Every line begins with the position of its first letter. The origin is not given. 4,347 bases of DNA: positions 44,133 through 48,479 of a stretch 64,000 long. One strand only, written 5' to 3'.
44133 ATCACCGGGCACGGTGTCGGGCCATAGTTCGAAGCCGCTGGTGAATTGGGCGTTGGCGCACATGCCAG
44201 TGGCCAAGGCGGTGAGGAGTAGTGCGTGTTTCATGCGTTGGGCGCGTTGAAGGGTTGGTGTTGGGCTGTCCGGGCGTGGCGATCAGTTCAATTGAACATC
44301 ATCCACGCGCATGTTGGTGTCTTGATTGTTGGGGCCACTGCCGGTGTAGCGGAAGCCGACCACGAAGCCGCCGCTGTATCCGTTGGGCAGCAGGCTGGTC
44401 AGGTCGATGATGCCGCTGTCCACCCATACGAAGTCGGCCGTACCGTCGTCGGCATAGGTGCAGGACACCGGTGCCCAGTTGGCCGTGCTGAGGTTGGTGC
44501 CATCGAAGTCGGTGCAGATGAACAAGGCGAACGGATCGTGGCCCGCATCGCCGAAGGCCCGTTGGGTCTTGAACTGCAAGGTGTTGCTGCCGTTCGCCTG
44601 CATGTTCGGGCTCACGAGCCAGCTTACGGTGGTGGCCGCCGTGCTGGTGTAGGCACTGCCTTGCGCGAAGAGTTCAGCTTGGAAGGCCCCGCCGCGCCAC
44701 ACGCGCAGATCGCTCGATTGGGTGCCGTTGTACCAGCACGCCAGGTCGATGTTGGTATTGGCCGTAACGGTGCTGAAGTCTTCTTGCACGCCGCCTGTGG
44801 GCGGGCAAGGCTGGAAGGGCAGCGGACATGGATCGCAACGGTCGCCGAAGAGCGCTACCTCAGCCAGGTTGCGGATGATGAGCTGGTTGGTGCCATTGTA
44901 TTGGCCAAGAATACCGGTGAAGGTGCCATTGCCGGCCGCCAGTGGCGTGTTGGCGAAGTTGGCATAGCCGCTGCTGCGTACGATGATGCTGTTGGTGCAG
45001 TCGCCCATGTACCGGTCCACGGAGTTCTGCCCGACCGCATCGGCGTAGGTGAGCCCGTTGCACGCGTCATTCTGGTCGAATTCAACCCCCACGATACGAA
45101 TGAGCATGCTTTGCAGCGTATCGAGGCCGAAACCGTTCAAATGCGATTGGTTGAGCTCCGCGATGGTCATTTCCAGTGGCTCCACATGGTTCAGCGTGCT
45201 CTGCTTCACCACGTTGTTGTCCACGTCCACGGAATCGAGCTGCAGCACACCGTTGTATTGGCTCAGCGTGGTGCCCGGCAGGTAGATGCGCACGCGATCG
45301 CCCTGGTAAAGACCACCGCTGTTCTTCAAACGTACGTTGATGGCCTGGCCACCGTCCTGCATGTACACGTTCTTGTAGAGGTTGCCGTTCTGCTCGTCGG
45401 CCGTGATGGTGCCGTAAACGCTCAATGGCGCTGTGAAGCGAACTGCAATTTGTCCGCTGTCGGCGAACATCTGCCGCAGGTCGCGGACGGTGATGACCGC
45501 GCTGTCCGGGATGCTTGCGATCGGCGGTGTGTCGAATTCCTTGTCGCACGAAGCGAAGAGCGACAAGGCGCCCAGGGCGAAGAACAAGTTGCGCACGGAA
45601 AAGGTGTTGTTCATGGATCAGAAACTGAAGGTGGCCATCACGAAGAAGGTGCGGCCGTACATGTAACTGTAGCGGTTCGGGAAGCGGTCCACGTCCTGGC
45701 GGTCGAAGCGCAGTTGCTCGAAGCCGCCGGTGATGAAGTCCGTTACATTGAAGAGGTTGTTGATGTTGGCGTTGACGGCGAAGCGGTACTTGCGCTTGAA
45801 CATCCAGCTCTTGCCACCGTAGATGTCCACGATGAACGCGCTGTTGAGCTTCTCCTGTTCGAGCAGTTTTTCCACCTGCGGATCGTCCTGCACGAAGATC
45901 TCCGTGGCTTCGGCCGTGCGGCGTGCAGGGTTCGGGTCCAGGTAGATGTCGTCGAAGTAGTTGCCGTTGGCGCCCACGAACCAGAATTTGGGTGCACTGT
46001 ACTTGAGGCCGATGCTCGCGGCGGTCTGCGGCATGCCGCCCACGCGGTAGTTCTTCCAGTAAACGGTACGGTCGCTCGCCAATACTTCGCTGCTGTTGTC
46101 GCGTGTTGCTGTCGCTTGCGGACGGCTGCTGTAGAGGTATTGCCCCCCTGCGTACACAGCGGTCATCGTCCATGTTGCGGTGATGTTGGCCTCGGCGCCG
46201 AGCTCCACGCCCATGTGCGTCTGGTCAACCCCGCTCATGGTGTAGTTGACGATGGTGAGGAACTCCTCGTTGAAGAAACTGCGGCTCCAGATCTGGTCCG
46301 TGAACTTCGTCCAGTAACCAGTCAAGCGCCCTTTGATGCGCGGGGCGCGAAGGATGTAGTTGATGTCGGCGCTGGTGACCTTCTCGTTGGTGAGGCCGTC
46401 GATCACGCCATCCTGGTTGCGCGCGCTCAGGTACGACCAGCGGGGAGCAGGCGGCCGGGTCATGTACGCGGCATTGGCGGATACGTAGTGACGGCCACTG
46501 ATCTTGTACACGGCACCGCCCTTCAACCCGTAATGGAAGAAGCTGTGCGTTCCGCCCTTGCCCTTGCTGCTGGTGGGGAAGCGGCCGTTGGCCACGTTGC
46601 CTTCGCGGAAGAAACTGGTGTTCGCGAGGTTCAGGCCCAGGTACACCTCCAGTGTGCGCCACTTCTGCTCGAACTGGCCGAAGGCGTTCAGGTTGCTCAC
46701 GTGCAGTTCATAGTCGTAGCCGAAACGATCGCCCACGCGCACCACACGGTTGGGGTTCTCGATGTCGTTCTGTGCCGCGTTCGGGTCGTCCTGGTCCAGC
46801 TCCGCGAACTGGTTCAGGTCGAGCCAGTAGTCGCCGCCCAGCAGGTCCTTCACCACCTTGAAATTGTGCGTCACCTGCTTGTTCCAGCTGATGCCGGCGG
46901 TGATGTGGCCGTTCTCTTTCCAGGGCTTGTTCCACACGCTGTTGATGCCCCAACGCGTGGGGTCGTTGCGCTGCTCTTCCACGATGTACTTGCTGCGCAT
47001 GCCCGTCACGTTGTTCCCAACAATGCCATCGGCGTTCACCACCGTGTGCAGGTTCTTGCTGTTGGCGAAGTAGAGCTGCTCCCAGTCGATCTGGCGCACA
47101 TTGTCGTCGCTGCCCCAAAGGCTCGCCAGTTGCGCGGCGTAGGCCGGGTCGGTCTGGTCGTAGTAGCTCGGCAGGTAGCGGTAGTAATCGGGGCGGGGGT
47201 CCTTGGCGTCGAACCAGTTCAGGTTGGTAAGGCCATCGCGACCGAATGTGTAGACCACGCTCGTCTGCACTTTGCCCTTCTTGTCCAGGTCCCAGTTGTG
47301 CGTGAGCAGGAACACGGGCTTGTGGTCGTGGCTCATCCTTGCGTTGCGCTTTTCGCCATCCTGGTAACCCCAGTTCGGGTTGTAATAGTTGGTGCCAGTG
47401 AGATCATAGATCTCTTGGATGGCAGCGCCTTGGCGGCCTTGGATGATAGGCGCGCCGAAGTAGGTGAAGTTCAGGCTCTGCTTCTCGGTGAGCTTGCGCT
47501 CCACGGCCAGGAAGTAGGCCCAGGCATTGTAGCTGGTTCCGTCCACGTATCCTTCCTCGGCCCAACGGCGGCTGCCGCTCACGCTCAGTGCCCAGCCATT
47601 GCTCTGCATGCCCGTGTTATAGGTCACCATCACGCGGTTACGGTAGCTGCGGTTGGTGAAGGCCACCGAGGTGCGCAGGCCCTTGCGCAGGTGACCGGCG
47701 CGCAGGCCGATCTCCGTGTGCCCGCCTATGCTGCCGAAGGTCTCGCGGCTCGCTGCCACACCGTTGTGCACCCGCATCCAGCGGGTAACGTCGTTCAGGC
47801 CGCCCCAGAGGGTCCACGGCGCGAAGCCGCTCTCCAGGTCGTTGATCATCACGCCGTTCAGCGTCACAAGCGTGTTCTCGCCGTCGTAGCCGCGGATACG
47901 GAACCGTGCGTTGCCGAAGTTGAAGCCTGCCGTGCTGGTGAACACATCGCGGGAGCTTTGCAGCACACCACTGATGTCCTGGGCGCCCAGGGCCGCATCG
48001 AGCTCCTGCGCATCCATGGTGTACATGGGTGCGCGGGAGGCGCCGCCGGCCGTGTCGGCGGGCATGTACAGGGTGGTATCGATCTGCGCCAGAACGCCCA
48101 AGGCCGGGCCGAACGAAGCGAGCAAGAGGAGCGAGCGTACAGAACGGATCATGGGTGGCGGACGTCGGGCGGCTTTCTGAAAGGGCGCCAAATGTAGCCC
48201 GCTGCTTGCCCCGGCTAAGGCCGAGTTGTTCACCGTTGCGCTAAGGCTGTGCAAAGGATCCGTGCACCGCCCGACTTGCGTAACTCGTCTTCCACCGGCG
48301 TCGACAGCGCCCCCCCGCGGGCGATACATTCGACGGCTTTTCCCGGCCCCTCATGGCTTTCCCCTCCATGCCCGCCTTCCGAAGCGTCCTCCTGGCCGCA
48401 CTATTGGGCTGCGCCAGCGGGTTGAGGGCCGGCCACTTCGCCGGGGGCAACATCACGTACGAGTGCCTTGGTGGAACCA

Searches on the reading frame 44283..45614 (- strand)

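Call 17: search_protein_families(library=pfam, proteins=[window:44283-45614:-], max_evalue=0.001)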
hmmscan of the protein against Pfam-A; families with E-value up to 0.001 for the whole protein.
window:44283-45614:- (443 aa): 2 families
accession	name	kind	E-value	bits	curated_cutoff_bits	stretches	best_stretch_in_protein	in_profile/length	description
PF18942.5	DUF5689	-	6.5e-44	150.8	28.6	1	39-253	2-217/217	Family of unknown function (DUF5689)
PF16409.10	DUF5017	-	1.8e-06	28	28.8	1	340-438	58-163/187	Domain of unknown function (DUF5017)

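Call 78: search_protein_families(library=ncbifam, proteins=[window:44283-45614:-], max_evalue=0.01)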
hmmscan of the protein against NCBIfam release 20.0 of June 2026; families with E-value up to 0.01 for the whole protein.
window:44283-45614:- (443 aa): 2 families
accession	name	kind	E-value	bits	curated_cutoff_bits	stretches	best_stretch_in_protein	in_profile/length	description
NF052645.1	lipo_M949_1556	subfamily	3.9e-36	124.8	475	1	14-442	14-456/457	M949_1556 family lipoprotein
NF038128.1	choice_anch_J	domain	2.7e-12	47.2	30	1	277-441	3-161/162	choice-of-anchor J domain-containing protein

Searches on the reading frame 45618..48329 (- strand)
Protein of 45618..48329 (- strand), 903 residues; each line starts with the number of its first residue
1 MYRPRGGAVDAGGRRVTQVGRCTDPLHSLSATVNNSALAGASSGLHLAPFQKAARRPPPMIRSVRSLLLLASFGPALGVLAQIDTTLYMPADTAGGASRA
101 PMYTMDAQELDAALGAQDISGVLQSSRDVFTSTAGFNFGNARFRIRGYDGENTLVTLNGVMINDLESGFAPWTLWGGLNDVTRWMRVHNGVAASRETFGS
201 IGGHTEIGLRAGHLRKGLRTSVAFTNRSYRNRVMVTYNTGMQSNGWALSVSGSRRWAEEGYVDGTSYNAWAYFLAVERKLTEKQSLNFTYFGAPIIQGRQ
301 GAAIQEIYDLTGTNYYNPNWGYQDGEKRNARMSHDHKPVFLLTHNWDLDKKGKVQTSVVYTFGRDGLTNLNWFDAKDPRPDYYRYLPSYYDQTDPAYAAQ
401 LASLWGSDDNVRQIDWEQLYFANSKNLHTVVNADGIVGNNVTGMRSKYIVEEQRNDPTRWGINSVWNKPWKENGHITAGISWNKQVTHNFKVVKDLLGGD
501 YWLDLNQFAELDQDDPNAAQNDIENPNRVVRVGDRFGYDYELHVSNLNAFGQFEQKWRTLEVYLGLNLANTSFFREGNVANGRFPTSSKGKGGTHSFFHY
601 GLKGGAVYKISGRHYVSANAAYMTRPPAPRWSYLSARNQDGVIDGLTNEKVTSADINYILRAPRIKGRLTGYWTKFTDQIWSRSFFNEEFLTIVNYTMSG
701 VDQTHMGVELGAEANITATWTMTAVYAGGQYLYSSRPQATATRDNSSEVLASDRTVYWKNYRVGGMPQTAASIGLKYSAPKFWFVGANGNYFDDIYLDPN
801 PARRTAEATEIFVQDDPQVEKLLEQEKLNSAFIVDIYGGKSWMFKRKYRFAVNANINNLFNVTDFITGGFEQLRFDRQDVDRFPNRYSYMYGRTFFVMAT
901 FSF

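Call 5: search_protein_families(library=ncbifam, proteins=[window:45618-48329:-], max_evalue=0.1)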
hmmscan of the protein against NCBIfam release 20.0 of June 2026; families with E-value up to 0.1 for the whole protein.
window:45618-48329:- (903 aa): 0 families

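Call 6: search_protein_families(library=pfam, proteins=[window:45618-48329:-], max_evalue=0.1)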
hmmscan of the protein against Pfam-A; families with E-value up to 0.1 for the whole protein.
window:45618-48329:- (903 aa): 1 family
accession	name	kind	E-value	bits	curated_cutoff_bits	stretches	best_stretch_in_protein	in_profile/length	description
PF07715.20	Plug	-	7.4e-07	30.1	23.9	1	101-169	8-74/107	TonB-dependent Receptor Plug Domain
